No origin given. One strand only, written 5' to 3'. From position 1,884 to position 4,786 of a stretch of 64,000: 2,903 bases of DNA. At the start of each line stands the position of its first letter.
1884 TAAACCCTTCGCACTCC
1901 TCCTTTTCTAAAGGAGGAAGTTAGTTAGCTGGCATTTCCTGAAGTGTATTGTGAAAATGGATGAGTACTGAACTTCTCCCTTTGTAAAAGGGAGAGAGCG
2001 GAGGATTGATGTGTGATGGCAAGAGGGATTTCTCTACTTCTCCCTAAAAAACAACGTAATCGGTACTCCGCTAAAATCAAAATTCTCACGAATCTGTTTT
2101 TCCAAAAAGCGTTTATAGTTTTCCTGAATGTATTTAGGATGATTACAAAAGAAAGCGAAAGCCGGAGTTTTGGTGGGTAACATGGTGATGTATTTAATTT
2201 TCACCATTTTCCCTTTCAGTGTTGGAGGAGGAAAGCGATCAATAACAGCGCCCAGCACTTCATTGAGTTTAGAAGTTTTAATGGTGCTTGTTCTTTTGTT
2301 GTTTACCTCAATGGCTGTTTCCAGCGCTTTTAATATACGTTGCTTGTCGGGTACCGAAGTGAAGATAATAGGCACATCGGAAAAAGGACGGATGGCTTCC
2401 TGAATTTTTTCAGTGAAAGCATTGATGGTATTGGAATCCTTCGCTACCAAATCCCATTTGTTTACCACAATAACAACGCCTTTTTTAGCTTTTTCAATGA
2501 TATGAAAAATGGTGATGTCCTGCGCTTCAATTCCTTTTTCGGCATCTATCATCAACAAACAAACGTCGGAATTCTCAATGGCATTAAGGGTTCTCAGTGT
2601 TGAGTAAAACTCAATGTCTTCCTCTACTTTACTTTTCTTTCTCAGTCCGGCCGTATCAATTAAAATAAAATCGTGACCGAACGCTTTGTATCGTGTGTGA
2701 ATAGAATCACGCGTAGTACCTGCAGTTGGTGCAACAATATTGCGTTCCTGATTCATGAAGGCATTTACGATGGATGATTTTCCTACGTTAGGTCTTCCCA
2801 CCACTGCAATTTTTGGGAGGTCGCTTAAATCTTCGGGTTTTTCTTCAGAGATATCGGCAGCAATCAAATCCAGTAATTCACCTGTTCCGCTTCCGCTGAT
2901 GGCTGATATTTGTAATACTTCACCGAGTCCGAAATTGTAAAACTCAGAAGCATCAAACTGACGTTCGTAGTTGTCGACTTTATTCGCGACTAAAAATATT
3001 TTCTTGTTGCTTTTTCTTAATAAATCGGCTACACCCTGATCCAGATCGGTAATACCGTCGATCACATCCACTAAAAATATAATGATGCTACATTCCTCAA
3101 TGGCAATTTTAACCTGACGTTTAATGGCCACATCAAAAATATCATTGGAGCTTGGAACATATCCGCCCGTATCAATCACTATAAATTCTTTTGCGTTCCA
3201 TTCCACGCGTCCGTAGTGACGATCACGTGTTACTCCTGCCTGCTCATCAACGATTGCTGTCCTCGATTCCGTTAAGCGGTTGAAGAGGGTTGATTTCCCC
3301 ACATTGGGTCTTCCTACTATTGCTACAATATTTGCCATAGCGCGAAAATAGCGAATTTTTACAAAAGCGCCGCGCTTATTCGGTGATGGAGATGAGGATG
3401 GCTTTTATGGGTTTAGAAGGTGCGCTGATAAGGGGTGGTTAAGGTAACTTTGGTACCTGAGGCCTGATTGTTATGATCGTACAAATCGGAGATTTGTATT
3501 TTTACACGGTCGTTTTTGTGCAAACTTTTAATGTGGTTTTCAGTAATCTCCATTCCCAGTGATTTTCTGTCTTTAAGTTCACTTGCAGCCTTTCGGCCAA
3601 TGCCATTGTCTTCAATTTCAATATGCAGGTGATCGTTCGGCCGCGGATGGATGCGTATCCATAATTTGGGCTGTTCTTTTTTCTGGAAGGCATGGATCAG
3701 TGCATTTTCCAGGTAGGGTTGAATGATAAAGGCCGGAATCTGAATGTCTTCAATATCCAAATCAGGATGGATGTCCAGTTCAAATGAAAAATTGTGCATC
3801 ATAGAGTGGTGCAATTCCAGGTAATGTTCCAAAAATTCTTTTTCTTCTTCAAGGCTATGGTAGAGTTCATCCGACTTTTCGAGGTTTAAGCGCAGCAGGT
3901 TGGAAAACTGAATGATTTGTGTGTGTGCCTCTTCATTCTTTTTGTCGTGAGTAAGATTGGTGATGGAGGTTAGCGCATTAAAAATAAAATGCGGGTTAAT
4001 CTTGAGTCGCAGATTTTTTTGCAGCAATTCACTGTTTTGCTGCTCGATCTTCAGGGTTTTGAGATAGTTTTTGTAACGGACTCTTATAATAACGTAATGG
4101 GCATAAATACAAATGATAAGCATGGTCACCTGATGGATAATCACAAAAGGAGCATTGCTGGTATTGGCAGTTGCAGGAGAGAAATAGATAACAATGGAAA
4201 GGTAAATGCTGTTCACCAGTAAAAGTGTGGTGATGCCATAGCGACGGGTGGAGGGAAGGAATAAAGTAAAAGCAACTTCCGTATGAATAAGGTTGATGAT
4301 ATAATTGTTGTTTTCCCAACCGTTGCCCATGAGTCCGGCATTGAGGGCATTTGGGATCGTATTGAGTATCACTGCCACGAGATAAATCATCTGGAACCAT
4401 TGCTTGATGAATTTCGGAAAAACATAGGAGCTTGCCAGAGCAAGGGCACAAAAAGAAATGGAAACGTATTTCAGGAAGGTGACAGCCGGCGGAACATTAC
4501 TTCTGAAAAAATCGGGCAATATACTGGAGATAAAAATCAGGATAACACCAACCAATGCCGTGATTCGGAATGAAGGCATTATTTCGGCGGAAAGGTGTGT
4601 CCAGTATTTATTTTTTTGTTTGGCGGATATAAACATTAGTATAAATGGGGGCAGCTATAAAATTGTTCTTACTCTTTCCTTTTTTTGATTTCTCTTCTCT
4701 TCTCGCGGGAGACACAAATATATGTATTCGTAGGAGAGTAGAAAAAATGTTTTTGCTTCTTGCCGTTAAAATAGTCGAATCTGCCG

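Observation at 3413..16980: Tandemly duplicated sensor-kinase and secreted-cargo modules around a single LytTR regulator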

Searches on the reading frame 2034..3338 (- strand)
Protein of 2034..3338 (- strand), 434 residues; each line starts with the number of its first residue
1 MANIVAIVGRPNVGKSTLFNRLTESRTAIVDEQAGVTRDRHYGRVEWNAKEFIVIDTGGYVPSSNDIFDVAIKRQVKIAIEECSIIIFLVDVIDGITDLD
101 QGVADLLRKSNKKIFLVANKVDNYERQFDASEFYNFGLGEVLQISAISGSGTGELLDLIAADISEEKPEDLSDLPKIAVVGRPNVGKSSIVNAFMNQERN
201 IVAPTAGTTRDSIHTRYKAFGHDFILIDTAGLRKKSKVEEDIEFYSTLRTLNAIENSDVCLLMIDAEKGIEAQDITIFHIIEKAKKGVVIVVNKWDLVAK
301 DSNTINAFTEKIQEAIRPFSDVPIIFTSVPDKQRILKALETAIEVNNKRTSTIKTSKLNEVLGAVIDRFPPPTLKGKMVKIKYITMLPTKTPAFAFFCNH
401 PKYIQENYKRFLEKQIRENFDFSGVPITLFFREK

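Call 3: search_protein_families(library=pfam, proteins=[window:2034-3338:-], max_evalue=0.01)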
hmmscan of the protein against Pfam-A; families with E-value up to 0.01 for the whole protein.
window:2034-3338:- (434 aa): 28 families (the best 25 are shown)
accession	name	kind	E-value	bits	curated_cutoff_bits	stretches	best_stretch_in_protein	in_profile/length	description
PF01926.29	MMR_HSR1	-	5.1e-57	191.3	21.9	2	5-120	2-113/113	50S ribosome-binding GTPase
PF14714.11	KH_dom-like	-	7.9e-30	103.4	27.3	1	353-432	2-81/81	KH-domain-like of EngA bacterial GTPase enzymes, C-terminal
PF02421.24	FeoB_N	-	1.6e-25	89.8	27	2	5-157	3-154/156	Ferrous iron transport protein B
PF00009.33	GTP_EFTU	-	1.9e-21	76.9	26.5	2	206-344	53-184/188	Elongation factor Tu GTP binding domain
PF03193.22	RsgA_GTPase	-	3.4e-11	43.7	30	0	3-61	107-162/174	RsgA GTPase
PF00350.29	Dynamin_N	-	6.9e-11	42.9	27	0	177-210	1-33/168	Dynamin family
PF00071.28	Ras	-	1.3e-10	41.6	21.6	2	176-302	1-121/162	Ras family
PF04548.22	AIG1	-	6.1e-10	39.2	27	2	6-109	4-109/212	AIG1 family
PF08477.19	Roc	-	1.3e-09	38.7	27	1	176-296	1-119/119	Ras of Complex, Roc, domain of DAPkinase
PF05621.17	TniB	-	3.2e-06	27.1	22.4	0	171-201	32-62/189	Bacterial TniB protein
PF00025.27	Arf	-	3.5e-06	27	22.3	0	6-126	18-130/174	ADP-ribosylation factor family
PF09439.16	SRPRB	-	2.2e-05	24.3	25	0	3-91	4-81/178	Signal recognition particle receptor beta subunit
PF13401.12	AAA_22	-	4.2e-05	24.3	27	0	2-28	5-31/130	AAA domain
PF00005.33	ABC_tran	-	5.1e-05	24.3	25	0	3-28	12-37/137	ABC transporter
PF02492.25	cobW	-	0.00015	21.8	20.7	0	222-313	84-170/180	CobW/HypB/UreG, nucleotide-binding domain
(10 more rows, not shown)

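Call 4: search_protein_families(library=ncbifam, proteins=[window:2034-3338:-], max_evalue=0.01)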
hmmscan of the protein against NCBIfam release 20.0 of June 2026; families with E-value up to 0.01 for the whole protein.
window:2034-3338:- (434 aa): 49 families (the best 25 are shown)
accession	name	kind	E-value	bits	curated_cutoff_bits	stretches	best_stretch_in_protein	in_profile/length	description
TIGR03594.1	GTPase_EngA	equivalog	5e-162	539.8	306.7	1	4-432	2-432/432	ribosome biogenesis GTPase Der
NF002828.0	PRK03003.1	equivalog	6.1e-113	377.9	631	1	3-432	41-467/477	ribosome biogenesis GTPase Der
NF007071.0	PRK09518.1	equivalog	5.5e-109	365.6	953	1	3-429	272-695/706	bifunctional cytidylate kinase/GTPase Der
TIGR00450.1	mnmE_trmE_thdF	equivalog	4e-54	184.4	252.6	2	156-303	194-334/446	tRNA uridine-5-carboxymethylaminomethyl(34) synthesis GTPase MnmE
NF000908.1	PRK00089.1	equivalog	4.3e-54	183.8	237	2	3-167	4-171/291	GTPase Era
NF003661.0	PRK05291.1-3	equivalog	5.7e-49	167.7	380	2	167-310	209-345/448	tRNA uridine-5-carboxymethylaminomethyl(34) synthesis GTPase MnmE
TIGR00231.1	small_GTP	domain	5e-48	163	42.5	2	175-339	4-159/164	GTP-binding protein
TIGR00436.1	era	equivalog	2.2e-44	151.9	116.25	2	5-165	3-165/270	GTPase Era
TIGR03918.1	GTP_HydF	equivalog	4.1e-40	137.8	325.55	2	175-335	8-156/392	[FeFe] hydrogenase H-cluster maturation GTPase HydF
TIGR03598.1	GTPase_YsxC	equivalog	1.9e-29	102.7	124.45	2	172-337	16-180/186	ribosome biogenesis GTP-binding protein YihA/YsxC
TIGR03596.1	GTPase_YlqF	equivalog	1.8e-27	96.4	208.2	2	75-234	14-175/276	ribosome biogenesis GTPase YlqF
TIGR00437.1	feoB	equivalog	5.9e-21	74.8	315.65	2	9-168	1-159/594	ferrous iron transport protein B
TIGR03156.1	GTP_HflX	equivalog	1e-20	74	216.75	2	4-161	191-349/351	GTPase HflX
NF008956.1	PRK12299.1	equivalog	1.3e-18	67.1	300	2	5-162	161-324/327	GTPase ObgE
TIGR03597.1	GTPase_YqeH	equivalog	2.3e-18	66.5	297.4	2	66-242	48-225/361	ribosome biogenesis GTPase YqeH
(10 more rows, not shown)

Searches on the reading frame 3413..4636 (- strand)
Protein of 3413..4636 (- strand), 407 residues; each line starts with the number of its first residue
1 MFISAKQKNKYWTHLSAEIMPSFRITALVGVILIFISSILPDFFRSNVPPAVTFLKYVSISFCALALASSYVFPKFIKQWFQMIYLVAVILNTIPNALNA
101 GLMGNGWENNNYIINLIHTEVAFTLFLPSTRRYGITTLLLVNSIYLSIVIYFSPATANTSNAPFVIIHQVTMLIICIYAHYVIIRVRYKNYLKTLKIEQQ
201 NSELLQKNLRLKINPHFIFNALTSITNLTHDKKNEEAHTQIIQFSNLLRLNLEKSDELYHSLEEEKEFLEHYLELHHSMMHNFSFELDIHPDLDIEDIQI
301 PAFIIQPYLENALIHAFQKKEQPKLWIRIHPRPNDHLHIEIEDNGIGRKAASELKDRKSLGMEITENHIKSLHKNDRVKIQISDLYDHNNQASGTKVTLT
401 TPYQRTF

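Call 3: search_protein_families(library=pfam, proteins=[window:3413-4636:-], max_evalue=0.01)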
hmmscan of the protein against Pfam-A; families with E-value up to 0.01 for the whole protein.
window:3413-4636:- (407 aa): 2 families
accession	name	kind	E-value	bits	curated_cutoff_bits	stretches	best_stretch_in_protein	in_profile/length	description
PF06580.19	His_kinase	-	1.6e-16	60.8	25.2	1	207-279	4-76/81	Histidine kinase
PF02518.31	HATPase_c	-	1.2e-06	29.4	26.4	1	304-404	9-110/111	Histidine kinase-, DNA gyrase B-, and HSP90-like ATPase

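Call 4: search_protein_families(library=ncbifam, proteins=[window:3413-4636:-], max_evalue=0.01)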
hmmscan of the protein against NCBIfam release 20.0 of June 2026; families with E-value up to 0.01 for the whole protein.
window:3413-4636:- (407 aa): 1 family
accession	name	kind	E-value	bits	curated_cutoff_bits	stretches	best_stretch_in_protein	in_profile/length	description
TIGR01925.2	spIIAB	equivalog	0.00018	21.4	135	1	292-349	29-85/137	anti-sigma F factor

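Call 65: list_cluster_members(proteins=[window:3413-4636:-, window:4873-6108:+, window:6139-7854:+, window:7907-8659:-, window:8662-9897:-, window:10361-12232:+, window:12264-14519:+, window:14776-16980:+, window:2034-3338:-, window:17069-17989:+])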
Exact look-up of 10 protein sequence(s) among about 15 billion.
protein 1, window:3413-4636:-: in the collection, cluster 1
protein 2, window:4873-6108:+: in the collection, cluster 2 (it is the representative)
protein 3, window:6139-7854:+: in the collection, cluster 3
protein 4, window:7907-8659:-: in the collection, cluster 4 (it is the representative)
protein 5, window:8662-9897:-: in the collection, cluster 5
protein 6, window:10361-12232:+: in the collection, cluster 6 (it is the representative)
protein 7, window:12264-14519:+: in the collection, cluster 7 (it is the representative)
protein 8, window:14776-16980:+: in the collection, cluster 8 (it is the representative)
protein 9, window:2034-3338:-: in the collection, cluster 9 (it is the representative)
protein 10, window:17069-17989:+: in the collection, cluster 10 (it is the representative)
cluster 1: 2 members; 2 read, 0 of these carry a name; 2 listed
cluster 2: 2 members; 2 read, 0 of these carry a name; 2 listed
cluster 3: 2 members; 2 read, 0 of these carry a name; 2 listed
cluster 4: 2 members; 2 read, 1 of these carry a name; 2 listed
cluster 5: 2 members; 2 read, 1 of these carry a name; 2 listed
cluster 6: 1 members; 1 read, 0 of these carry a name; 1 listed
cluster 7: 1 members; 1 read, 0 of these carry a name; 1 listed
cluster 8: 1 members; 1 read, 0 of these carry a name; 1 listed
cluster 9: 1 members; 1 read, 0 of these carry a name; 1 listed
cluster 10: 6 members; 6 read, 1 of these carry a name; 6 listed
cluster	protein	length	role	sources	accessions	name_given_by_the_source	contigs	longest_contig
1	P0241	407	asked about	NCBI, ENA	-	-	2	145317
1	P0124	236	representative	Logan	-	-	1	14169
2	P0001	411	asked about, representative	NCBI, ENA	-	-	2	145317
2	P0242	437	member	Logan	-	-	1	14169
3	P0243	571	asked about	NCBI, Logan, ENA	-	-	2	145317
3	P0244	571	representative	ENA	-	-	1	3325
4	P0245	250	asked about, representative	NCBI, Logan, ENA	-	-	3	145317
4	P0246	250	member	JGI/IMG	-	two-component system LytT family response regulator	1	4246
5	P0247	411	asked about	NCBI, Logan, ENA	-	-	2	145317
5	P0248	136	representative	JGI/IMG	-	LytS/YehU family sensor histidine kinase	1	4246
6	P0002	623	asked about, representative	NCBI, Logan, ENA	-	-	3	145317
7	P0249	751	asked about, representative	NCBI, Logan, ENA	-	-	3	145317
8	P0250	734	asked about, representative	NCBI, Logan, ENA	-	-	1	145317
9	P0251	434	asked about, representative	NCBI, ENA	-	-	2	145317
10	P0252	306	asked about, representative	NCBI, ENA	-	-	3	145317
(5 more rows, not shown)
